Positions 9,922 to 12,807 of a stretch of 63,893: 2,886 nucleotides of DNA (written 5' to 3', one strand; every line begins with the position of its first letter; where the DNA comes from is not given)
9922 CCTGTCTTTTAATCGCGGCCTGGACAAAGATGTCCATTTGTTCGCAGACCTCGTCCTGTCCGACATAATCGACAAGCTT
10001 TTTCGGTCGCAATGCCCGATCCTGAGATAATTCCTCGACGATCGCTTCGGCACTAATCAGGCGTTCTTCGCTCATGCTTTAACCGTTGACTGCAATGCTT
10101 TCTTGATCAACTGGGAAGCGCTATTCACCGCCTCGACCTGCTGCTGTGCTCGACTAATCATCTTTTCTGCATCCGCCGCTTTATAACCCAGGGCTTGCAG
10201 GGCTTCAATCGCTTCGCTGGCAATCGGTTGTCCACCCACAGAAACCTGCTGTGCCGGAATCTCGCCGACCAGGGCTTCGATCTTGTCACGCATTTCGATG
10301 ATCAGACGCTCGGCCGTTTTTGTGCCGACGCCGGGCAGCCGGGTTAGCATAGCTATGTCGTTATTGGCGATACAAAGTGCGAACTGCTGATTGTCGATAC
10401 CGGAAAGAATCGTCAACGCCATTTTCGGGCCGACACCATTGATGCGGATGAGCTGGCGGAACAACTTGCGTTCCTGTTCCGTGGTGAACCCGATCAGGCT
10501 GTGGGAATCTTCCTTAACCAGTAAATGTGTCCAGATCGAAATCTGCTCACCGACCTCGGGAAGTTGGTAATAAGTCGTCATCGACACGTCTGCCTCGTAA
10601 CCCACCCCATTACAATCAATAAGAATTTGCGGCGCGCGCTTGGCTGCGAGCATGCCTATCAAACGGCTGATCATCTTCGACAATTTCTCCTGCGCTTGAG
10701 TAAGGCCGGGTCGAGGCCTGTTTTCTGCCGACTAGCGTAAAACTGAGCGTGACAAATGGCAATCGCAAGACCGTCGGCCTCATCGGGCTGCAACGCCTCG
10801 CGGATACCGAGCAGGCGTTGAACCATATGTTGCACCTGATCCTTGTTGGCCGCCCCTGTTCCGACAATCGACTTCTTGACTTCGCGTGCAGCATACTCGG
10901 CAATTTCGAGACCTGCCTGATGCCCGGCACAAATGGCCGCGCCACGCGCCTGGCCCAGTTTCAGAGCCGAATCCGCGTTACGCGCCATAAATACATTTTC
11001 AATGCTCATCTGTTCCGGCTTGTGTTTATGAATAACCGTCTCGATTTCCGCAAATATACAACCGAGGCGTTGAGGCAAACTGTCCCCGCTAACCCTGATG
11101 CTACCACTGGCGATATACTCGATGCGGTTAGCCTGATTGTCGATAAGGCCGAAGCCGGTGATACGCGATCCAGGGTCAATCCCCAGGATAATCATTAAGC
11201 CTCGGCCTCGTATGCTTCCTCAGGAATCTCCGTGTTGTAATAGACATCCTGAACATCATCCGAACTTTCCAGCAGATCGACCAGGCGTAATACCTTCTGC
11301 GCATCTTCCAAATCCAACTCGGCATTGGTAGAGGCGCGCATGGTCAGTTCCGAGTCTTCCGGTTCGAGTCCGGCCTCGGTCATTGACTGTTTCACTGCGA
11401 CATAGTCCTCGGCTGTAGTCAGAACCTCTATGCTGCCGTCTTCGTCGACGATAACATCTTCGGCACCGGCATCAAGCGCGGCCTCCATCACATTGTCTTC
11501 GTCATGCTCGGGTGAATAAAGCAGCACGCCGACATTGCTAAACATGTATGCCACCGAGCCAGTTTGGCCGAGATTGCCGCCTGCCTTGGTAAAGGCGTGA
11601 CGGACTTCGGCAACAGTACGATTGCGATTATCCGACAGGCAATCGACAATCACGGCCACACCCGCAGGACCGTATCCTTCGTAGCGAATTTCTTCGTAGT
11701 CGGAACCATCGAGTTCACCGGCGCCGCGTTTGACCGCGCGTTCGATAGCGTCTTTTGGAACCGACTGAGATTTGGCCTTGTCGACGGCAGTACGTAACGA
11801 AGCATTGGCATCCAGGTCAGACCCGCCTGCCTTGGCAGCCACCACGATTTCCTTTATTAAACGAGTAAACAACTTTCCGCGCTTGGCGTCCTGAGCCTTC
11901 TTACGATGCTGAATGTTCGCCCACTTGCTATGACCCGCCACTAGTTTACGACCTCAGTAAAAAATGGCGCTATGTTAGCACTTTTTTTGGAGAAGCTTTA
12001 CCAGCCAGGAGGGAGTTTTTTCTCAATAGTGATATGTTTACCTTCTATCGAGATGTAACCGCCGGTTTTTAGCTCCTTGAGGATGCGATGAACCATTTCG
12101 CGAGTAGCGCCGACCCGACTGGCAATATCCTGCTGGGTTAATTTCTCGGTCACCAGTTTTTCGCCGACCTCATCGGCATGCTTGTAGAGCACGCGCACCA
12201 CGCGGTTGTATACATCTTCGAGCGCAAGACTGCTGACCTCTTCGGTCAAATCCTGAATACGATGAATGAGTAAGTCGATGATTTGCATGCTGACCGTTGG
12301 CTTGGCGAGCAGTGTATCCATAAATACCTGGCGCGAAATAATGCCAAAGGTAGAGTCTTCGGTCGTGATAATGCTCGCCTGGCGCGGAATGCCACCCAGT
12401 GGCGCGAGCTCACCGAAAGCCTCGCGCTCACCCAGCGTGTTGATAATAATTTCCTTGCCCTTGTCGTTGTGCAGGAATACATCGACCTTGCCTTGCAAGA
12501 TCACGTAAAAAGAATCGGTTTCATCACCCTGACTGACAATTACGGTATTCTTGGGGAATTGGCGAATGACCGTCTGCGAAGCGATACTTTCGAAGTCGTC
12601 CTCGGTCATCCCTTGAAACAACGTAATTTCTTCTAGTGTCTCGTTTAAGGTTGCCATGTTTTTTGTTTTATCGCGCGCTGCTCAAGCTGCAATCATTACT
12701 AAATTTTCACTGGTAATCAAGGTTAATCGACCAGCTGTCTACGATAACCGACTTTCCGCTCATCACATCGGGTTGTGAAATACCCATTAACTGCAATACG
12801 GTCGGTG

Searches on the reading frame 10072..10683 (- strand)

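Call 26: search_protein_families(library=pfam, proteins=[window:10072-10683:-], max_evalue=0.00001)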
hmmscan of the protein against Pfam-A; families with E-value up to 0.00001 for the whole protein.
window:10072-10683:- (203 aa): 5 families
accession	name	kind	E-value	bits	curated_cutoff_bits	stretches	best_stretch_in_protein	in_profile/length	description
PF01330.27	RuvA_N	-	5.2e-19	68.5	23.6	1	4-63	1-59/61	RuvA N terminal domain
PF14520.12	HHH_5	-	4.5e-16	59.5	27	1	75-133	1-57/57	Helix-hairpin-helix domain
PF07499.19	RuvA_C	-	1.6e-10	41.7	24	1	155-198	3-44/47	RuvA, C-terminal domain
PF00633.29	HHH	-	5.9e-09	35.8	24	0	106-127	6-27/30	Helix-hairpin-helix motif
PF21176.3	RecR_HhH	-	7.3e-08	32.6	27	0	110-128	5-23/45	RecR, helix-hairpin-helix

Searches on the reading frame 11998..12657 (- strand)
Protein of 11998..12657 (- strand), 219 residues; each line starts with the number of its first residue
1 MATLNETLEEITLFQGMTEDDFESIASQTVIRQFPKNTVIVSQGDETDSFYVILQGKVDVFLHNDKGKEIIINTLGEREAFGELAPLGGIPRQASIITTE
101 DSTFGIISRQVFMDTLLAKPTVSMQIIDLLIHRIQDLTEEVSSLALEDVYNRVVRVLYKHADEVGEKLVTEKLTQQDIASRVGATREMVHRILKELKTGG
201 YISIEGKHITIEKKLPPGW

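Call 26: search_protein_families(library=pfam, proteins=[window:11998-12657:-], max_evalue=0.00001)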
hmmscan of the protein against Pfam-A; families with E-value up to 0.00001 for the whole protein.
window:11998-12657:- (219 aa): 3 families
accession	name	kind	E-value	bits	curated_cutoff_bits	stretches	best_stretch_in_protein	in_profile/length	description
PF00027.35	cNMP_binding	-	6.5e-22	77.8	27.5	1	32-116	2-86/89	Cyclic nucleotide-binding domain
PF13545.12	HTH_Crp_2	-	2.3e-13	50.3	27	1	152-212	2-62/70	Crp-like helix-turn-helix domain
PF00325.26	Crp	-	6.4e-07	29.4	21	1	172-200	2-30/32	Bacterial regulatory proteins, crp family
